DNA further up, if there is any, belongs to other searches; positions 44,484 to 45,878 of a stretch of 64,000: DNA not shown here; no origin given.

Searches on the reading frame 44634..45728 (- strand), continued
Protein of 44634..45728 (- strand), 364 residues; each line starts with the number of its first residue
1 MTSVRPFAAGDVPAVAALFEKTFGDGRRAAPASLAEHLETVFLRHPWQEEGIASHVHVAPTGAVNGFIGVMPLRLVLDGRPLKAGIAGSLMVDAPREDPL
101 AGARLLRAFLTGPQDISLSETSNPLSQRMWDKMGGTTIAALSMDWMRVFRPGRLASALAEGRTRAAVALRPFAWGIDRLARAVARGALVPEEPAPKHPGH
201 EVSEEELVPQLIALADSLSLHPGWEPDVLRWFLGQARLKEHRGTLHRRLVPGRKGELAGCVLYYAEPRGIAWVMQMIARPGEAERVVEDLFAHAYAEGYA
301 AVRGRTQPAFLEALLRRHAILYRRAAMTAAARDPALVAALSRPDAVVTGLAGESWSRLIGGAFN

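Call 34: search_protein_families(library=pfam, proteins=[L073:4416-6041:-, L073:6129-7373:-, L073:7512-9320:-, L073:9454-9879:+, L073:14047-14856:+, L073:14853-15692:-, L073:15717-16691:-, L073:16793-17908:+, L073:17927-18853:-, L073:19580-20752:+], max_evalue=0.001)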
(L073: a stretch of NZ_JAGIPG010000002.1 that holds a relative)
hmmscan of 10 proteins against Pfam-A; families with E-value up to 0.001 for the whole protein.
L073:4416-6041:- (541 aa): 1 family
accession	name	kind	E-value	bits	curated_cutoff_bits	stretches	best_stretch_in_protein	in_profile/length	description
PF00342.24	PGI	-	3.7e-208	692.5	22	1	44-533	1-486/486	Phosphoglucose isomerase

L073:6129-7373:- (414 aa): 2 families
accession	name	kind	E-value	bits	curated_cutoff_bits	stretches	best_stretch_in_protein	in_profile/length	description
PF05990.18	DUF900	-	9.1e-100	333.3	20.5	1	117-341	4-232/232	Alpha/beta hydrolase of unknown function (DUF900)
PF12697.13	Abhydrolase_6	-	1.2e-07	33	26.3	1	133-262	1-114/217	Alpha/beta hydrolase family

L073:7512-9320:- (602 aa): 2 families
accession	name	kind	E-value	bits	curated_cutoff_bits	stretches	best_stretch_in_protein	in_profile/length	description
PF00501.34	AMP-binding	-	1.1e-89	301.3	29.9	1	77-469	1-384/384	AMP-binding enzyme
PF13193.12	AMP-binding_C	-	2.4e-18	67.3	24.5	1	520-594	1-76/76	AMP-binding enzyme C-terminal domain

L073:9454-9879:+ (141 aa): 1 family
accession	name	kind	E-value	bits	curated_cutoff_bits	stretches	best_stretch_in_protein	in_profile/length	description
PF05239.21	PRC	-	5e-14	52.5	21.2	1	33-107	5-77/78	PRC-barrel domain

L073:14047-14856:+ (269 aa): 1 family
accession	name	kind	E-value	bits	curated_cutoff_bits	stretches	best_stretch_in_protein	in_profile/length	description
PF03372.29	Exo_endo_phos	-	1e-27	97.7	24.5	1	16-260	1-225/225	Endonuclease/Exonuclease/phosphatase family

L073:14853-15692:- (279 aa): 6 families
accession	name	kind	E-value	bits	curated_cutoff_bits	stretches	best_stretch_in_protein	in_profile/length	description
PF00583.31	Acetyltransf_1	-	5.7e-22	78.6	20.7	2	41-132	22-116/116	Acetyltransferase (GNAT) family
PF13508.13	Acetyltransf_7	-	7e-16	58.8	27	2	53-133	4-83/84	Acetyltransferase (GNAT) domain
PF08445.16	FR47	-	4.2e-12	46.3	22.1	1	74-133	20-78/86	FR47-like protein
PF13673.13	Acetyltransf_10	-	7.3e-12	45.8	23.6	1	53-135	32-110/128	Acetyltransferase (GNAT) domain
PF14542.12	Acetyltransf_CG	-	0.00055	20.4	30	0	207-238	21-52/80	GCN5-related N-acetyl-transferase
PF13527.13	Acetyltransf_9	-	0.00072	20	25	0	214-265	76-125/127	Acetyltransferase (GNAT) domain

L073:15717-16691:- (324 aa): 2 families
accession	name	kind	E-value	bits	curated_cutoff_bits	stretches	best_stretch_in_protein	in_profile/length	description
PF02826.25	2-Hacid_dh_C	-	1.5e-52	178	25.1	1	114-294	1-178/178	D-isomer specific 2-hydroxyacid dehydrogenase, NAD binding domain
PF00389.36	2-Hacid_dh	-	1.3e-22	80.4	24.6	1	36-321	23-130/134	D-isomer specific 2-hydroxyacid dehydrogenase, catalytic domain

L073:16793-17908:+ (371 aa): 5 families
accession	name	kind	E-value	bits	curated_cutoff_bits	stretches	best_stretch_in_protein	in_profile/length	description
PF01266.30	DAO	-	6.1e-59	200.7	27.9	1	8-368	1-353/353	FAD dependent oxidoreductase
PF13450.12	NAD_binding_8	-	3.9e-06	27.5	21.9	1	11-50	1-41/68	NAD(P)-binding Rossmann-like domain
PF00890.30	FAD_binding_2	-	6.7e-06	26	20.4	1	8-170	1-160/414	FAD binding domain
PF01593.30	Amino_oxidase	-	1.4e-05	25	19.8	1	18-56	3-37/443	Flavin containing amine oxidoreductase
PF07992.20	Pyr_redox_2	-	0.00012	22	26.1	1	8-47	144-183/291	Pyridine nucleotide-disulphide oxidoreductase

L073:17927-18853:- (308 aa): 1 family
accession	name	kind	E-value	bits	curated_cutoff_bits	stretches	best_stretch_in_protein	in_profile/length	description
PF00701.28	DHDPS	-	1.5e-20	73.6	22.1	1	7-297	2-287/289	Dihydrodipicolinate synthetase family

L073:19580-20752:+ (390 aa): 3 families
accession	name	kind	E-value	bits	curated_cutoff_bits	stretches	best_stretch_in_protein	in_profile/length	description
PF01717.24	Meth_synt_2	-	2.6e-35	122.7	21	1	50-380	1-323/324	Cobalamin-independent synthase, Catalytic domain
PF01208.23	URO-D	-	9.3e-09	35.2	23.9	1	212-378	184-342/346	Uroporphyrinogen decarboxylase (URO-D)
PF08267.18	Meth_synt_1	-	0.00012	22.1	27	1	177-324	145-289/313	Cobalamin-independent synthase, N-terminal domain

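Call 38: predict_structure(alignment_id=A1)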
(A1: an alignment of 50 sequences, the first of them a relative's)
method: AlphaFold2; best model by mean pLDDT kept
length: 364 residues; sequences in the alignment: 50
mean_pLDDT: 90.6   pTM: 0.87
mean pLDDT of the five models: 90.6, 90.2, 89.5, 88.3, 88.3
residues with pLDDT >= 90: 261; 70-90: 90; 50-70: 13; < 50: 0
segments of 3 or more residues with pLDDT < 50: none
pLDDT, mean of each block of 10 residues (from residue 1): 89 96 88 93 90 94 95 95 93 92 96 95 91 93 94 91 84 90 79 74 96 95 93 81 89 91 90 94 94 93 93 94 93 96 90 77 72
secondary structure, 60 per line:
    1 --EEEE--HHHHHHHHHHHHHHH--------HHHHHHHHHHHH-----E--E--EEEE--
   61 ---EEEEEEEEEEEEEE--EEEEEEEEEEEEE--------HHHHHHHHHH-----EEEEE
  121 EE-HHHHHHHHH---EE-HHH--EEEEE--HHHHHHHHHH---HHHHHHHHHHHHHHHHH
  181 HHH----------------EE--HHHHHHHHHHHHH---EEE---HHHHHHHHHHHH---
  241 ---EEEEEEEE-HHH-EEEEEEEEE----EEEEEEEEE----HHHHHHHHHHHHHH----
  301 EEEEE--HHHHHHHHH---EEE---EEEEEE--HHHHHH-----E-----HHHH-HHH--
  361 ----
elements in order: E3-6 H9-23 H32-43 E55-58 E64-77 E80-92 H101-110 E116-122 H124-132 E144-148 H151-160 H164-183 H204-216 E220-222 H226-237 E244-251 E257-265 E270-278 H283-296 E301-305 H308-316 E320-322 E326-331 H334-339 H351-354
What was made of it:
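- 44634..45728 (-): Tandem double-GNAT acyltransferase, 364 aa, from a family without a Pfam or NCBIfam model. Predicted to transfer the carrier-bound acyl or aminoacyl group to an amine acceptor. AF2 pLDDT 90.6 (call 38).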

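Call 42: fold_search(model_id=the predicted structure, library=pdb)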
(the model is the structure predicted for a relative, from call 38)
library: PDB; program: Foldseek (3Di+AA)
matches with E <= 10: 835; with E <= 0.001: 341
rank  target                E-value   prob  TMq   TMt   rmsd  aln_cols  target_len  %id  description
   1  6ehj_B                9.8e-15  1.00  0.48  0.47   8.1       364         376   11  Human N-myristoyltransferase (NMT1) with Myristoyl-CoA and peptide bound (released 2019-03-27)
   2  6pau_A                1.6e-14  1.00  0.51  0.51   7.7       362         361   13  Structure of Human NMT2 with myristoyl-lysine peptide and CoA products (released 2020-03-11)
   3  6pav_A                1.9e-14  1.00  0.50  0.49   7.7       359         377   12  Structure of Human NMT1 with products CoA and myristoyl-lysine peptide with acetylated N-terminus (released 2020-03-11)
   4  3iu1_B                2.8e-14  1.00  0.51  0.49   7.5       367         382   12  Crystal Structure of human type-I N-myristoyltransferase with bound myristoyl-CoA (released 2009-09-15)
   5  6fz3_B                2.8e-14  1.00  0.48  0.47   8.0       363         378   13  Human N-myristoyltransferase (NMT1) with Myristoyl-CoA and inhibitor bound (released 2019-03-27)
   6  6sjz_B                3.0e-14  1.00  0.49  0.47   7.8       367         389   11  HsNMT1 in complex with both MyrCoA and Acetylated-GNCFSKPR substrates (released 2020-03-18)
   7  6pav_B                3.2e-14  1.00  0.50  0.48   7.9       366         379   12  Structure of Human NMT1 with products CoA and myristoyl-lysine peptide with acetylated N-terminus (released 2020-03-11)
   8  5uut_B                3.2e-14  1.00  0.50  0.48   7.8       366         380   11  N-myristoyltransferase 1 (NMT) bound to myristoyl-CoA (released 2018-01-17)
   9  6fz2_B                3.4e-14  1.00  0.49  0.48   7.8       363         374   12  Human N-myristoyltransferase (NMT1) with Myristoyl-CoA and inhibitor bound (released 2019-03-27)
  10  4c2x                  4.0e-14  1.00  0.51  0.49   7.9       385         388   13  Human N-myristoyltransferase isoform 2 (NMT2) (released 2014-10-01)
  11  6mb1_C                4.0e-14  1.00  0.45  0.44   8.3       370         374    9  Crystal structure of N-myristoyl transferase (NMT) from Plasmodium vivax in complex with inhibitor IMP-1002 (released 2019-06-05)
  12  5o9t_B                5.2e-14  1.00  0.50  0.47   7.5       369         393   12  HsNMT1 in complex with CoA and acetylated-NCFSKPK peptide (released 2018-06-27)
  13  6mb0_C                5.5e-14  1.00  0.48  0.47   7.9       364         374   10  Crystal structure of N-myristoyl transferase (NMT) G386E mutant from Plasmodium vivax in complex with inhibitor IMP-10 (released 2019-06-05)
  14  8q3s_A                5.9e-14  1.00  0.50  0.47   7.7       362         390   10  HsNMT1 in complex with both MyrCoA and GNCFSKAR inhibitor peptide (released 2024-08-14)
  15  5npq_A                6.2e-14  1.00  0.50  0.51   7.0       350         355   11  Human N-myristoyltransferase 1 (MNT1) with Myristoyl-CoA analogue X10 bound (released 2018-05-30)
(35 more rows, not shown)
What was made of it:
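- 44634..45728 (-): Foldseek matches N-myristoyltransferases at E 1e-14 (call 42).
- The best Foldseek matches of the GNAT-like model are myristoyl-CoA transferases (call 42).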

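Call 52: search_protein_families(library=pfam, proteins=[L061:5864-7426:-, L061:7672-9213:+, L061:9264-9965:+, L061:11127-11609:-, L061:11614-12441:-, L061:13077-14000:+, L061:14054-16162:+, L061:16123-18321:+], max_evalue=0.001)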
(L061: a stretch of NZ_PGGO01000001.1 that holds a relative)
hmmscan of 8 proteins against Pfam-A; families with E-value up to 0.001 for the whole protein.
L061:5864-7426:- (520 aa): 1 family
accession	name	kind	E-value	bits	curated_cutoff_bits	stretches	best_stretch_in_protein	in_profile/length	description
PF24793.1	GINT1_N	-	3.7e-34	118.6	27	1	282-490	59-267/304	Glucosamine inositolphosphorylceramide transferase 1, N-terminal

L061:7672-9213:+ (513 aa): 2 families
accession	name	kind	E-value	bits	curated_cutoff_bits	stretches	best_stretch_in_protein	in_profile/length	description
PF13440.11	Polysacc_synt_3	-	2.8e-35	122.4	23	1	58-354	3-293/293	Polysaccharide biosynthesis protein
PF01943.22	Polysacc_synt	-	1.3e-11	44.9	28.2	1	39-275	8-251/274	Polysaccharide biosynthesis protein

L061:9264-9965:+ (233 aa): 12 families
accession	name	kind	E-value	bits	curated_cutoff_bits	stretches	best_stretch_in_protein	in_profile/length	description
PF05175.20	MTS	-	1.3e-13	51.4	23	1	58-161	31-129/170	Methyltransferase small domain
PF13847.12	Methyltransf_31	-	1.8e-11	44.4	27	1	62-201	7-119/145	Methyltransferase domain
PF13649.12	Methyltransf_25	-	5e-10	40.4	27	1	62-143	1-79/97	Methyltransferase domain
PF03602.21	Cons_hypoth95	-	5.6e-09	36.4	24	1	49-152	32-135/182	Conserved hypothetical protein 95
PF06325.19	PrmA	-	1e-07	32.2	22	1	42-137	147-233/296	Ribosomal protein L11 methyltransferase (PrmA)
PF01170.24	UPF0020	-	2.7e-07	30.9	22.3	1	81-141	75-132/197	RMKL-like, methyltransferase domain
PF09445.16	Methyltransf_15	-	1.1e-06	28.8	22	1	61-139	3-80/165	RNA cap guanine-N2 methyltransferase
PF02384.22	N6_Mtase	-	1e-05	25.5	20.4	1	50-142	39-137/311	N-6 DNA Methylase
PF08242.18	Methyltransf_12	-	2.8e-05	25.2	30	1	64-137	2-72/98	Methyltransferase domain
PF11599.14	AviRa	-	3.3e-05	23.9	25.7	1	48-106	41-101/232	RRNA methyltransferase AviRa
PF13679.12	Methyltransf_32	-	4.7e-05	23.8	27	1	54-135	21-106/143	Methyltransferase domain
PF08241.18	Methyltransf_11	-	0.00053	21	21.2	0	64-136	2-66/95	Methyltransferase domain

L061:11127-11609:- (160 aa): 0 families

L061:11614-12441:- (275 aa): 1 family
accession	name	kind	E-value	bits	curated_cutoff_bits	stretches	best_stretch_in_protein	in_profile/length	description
PF00196.25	GerE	-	8.6e-20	70.6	23.5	1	187-240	2-55/57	Bacterial regulatory proteins, luxR family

L061:13077-14000:+ (307 aa): 0 families

L061:14054-16162:+ (702 aa): 0 families

L061:16123-18321:+ (732 aa): 2 families
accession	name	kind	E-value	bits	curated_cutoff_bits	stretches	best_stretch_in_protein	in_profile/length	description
PF00005.33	ABC_tran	-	2.2e-31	109.7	25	1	506-654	1-136/137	ABC transporter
PF00664.28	ABC_membrane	-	4e-09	37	28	1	181-435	1-263/274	ABC transporter transmembrane region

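Call 59: search_protein_families(library=pfam, alignment_id=A1, max_evalue=0.1)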
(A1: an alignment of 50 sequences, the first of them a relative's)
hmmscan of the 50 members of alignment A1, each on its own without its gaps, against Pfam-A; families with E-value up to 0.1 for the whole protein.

A. member 1, P0001 (364 aa): 0 families

B. families by the number of members that match (of 50 scanned): 5 families
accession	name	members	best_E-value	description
PF13527.13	Acetyltransf_9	27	1.1e-05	Acetyltransferase (GNAT) domain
PF19730.4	DUF6221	1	0.002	Family of unknown function (DUF6221)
PF04016.18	DUF364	1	0.046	Putative heavy-metal chelation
PF00583.31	Acetyltransf_1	1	0.076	Acetyltransferase (GNAT) family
PF24669.2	Ddi2_HDD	1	0.1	Ddi2 HDD domain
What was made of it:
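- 44634..45728 (-): 27 of 50 relatives hit PF13527 weakly (call 59).
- On GNAT superfamily (tandem double-GNAT such as NMT, Fem or Eis): 27 of 50 relatives hit PF13527 only weakly, best E 1e-5 (call 59).
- Checked: The assignment rests on a confident AlphaFold model (pLDDT 90.6, call 38) that matches tandem-GNAT N-myristoyltransferases (Foldseek E 1e-14, TM about 0.5, call 42), and on weak PF13527 hits in 27 of 50 relatives (call 59).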

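Call 83: search_protein_representatives(alignment_id=A1)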
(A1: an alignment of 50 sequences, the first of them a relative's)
Query: 50 sequences, 369 profile positions. Proteins with E-value up to 0.001 (for the whole library): 2244; up to 1e-10: 1850; up to 1e-30: 1182. The best 150 are listed.
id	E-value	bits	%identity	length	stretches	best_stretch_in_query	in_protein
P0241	7.1e-159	545.2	-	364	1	6-368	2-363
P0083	5.3e-151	519.3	-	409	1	6-369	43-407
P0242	5.3e-147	506.2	-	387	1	4-369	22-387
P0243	1.6e-146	504.6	-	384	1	6-369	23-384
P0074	2.2e-146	504.1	-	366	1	6-369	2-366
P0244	9.8e-143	492.1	-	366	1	4-369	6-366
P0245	1.0e-141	488.8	-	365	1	6-369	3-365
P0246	3.4e-140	483.8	-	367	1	5-369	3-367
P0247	1.5e-138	478.4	-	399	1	1-368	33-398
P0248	5.3e-135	466.7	-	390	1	5-368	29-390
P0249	6.4e-135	466.4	-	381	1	7-368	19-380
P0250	2.7e-129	447.9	-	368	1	5-369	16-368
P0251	3.3e-129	447.6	-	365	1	7-369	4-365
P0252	5.2e-128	443.7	-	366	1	6-367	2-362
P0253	6.4e-127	440.1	-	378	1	5-368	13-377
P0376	5.5e-82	292.2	-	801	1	7-367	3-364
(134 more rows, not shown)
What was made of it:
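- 44634..45728 (-): 2,244 representative clusters in 1.84 billion proteins (call 83).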

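Call 84: search_protein_families(library=pfam, proteins=[P0376], max_evalue=0.01)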
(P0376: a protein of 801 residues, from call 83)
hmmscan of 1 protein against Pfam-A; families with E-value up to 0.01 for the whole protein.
P0376 (801 aa): 4 families
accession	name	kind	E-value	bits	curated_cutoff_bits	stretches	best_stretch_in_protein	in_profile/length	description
PF15632.11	ATPgrasp_Ter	-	1.5e-08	35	29.1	1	635-719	38-120/131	ATP-grasp in the biosynthetic pathway with Ter operon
PF13527.13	Acetyltransf_9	-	1.5e-07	31.9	25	1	3-109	1-98/127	Acetyltransferase (GNAT) domain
PF00583.31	Acetyltransf_1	-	0.00012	22.7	20.7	1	36-110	22-86/116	Acetyltransferase (GNAT) family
PF13508.13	Acetyltransf_7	-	0.0021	18.9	27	1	55-110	6-55/84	Acetyltransferase (GNAT) domain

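Call 86: find_encoding_contigs(protein=P0376, flank=8000, max_places=2)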
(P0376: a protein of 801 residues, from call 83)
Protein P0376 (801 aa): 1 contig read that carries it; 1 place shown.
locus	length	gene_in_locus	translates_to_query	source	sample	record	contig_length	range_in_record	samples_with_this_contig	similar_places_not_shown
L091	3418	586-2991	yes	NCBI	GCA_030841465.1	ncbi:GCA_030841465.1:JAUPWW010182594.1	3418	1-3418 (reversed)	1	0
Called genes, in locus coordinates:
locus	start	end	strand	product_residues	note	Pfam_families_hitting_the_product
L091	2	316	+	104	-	?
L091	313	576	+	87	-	PF00550:PP-binding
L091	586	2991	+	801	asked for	PF13527:Acetyltransf_9, PF15632:ATPgrasp_Ter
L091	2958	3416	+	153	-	?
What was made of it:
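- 44634..45728 (-): An ACP gene lies 10 nt upstream of a GNAT-ATP-grasp fusion in L091 (calls 84, 86).
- An ACP gene lies 10 nt upstream of a GNAT-ATP-grasp fusion (calls 84, 86).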

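Call 91: search_dna_similar(query=window:44634-45728:-, collection=plasmids, mode=protein, max_rows=15)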
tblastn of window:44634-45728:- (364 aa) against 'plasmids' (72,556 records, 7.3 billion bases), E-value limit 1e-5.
Records with a match: 104; places in all: 188; records where one place covers at least 80% of the query: 103.
Best place of each record, by identity: <60% 104.
By first word of the organism name: Sinorhizobium 76; Ensifer 9; Shinella 8; Mesorhizobium 7; Rhizobium 2; Nitratireductor 1; Roseateles 1.
By predicted mobility (MOB-suite, as given by PLSDB): mobilizable 58; non-mobilizable 34; conjugative 12.
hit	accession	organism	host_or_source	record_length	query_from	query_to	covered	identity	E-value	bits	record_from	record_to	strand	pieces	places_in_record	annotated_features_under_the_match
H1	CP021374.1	Rhizobium sp. ACO-34A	Agave americana L.,cell ...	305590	2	364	100%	43.4%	1e-71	249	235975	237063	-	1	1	hypothetical protein | NAD(+) synthase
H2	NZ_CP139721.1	Nitratireductor rhodophyticola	Bacterial Culture,hydrothermal vent ...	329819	1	364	100%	40.5%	4e-59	213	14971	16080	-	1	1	hypothetical protein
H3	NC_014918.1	Mesorhizobium ciceri biovar biserrulae WSM1271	-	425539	1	363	100%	39.9%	1e-57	209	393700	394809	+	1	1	hypothetical protein | HemK/PrmC family methyltransferase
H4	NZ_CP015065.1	Mesorhizobium ciceri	Astragalus pelecinus,Pure Sample,Plant ...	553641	1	363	100%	39.9%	1e-57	209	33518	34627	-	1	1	hypothetical protein | HemK/PrmC family methyltransferase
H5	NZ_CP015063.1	Mesorhizobium ciceri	Cicer arietinum,Pure Sample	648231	1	363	100%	39.9%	1e-57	209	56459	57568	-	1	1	hypothetical protein | HemK/PrmC family methyltransferase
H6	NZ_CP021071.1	Mesorhizobium sp. WSM1497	Biserrula pelecinus L.,cell ...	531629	1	363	100%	39.9%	2e-57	208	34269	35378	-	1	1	hypothetical protein | HemK/PrmC family methyltransferase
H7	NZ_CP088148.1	Mesorhizobium ciceri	Cicer arietinum L.,cell culture,radical ...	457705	1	363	100%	39.6%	6e-57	207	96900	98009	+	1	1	hypothetical protein | HemK/PrmC family methyltransferase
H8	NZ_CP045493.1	Mesorhizobium sp. NBSH29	pure culture,nutrient broth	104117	1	364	100%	39.0%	5e-57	207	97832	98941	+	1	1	hypothetical protein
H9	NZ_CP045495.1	Mesorhizobium sp. NBSH29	pure culture,nutrient broth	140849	1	364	100%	39.0%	5e-57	207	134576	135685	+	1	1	hypothetical protein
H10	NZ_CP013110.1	Sinorhizobium americanum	Vachellia farnesiana,cell culture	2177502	1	364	100%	38.0%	2e-63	226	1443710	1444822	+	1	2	record has no annotation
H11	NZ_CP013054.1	Sinorhizobium americanum CCGM7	Phaseolus vulgaris,root nodules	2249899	1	364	100%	38.0%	5e-63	224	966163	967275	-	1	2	none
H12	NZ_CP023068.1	Sinorhizobium sojae CCBAU 05684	G.max,nodule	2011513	1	364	100%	38.0%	3e-58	211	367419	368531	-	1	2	record has no annotation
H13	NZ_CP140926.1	Sinorhizobium medicae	Medicago lupulina,whole organism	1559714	1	364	100%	38.0%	8e-52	192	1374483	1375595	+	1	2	none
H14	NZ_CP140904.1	Sinorhizobium medicae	Medicago lupulina,whole organism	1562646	1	364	100%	38.0%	8e-52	192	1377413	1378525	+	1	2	none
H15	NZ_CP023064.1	Sinorhizobium sp. CCBAU 05631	G.max,nodule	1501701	1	364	100%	38.0%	4e-57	207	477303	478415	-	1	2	record has no annotation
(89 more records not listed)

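Call 92: get_annotated_region(hit=H13, flank=12000)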
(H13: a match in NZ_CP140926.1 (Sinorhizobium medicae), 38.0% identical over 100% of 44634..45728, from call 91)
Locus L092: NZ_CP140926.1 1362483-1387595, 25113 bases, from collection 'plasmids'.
description: Sinorhizobium medicae strain ml18 plasmid pSymB, complete sequence
organism: Sinorhizobium medicae (NCBI taxid 110321)
taxonomy: Bacteria; Pseudomonadota; Alphaproteobacteria; Hyphomicrobiales; Rhizobiaceae; Sinorhizobium; Sinorhizobium medicae
host: -; source: Medicago lupulina,whole organism; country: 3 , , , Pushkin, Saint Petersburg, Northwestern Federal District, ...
typing (MOB-suite, as given by PLSDB): mobilizable; relaxase MOBQ
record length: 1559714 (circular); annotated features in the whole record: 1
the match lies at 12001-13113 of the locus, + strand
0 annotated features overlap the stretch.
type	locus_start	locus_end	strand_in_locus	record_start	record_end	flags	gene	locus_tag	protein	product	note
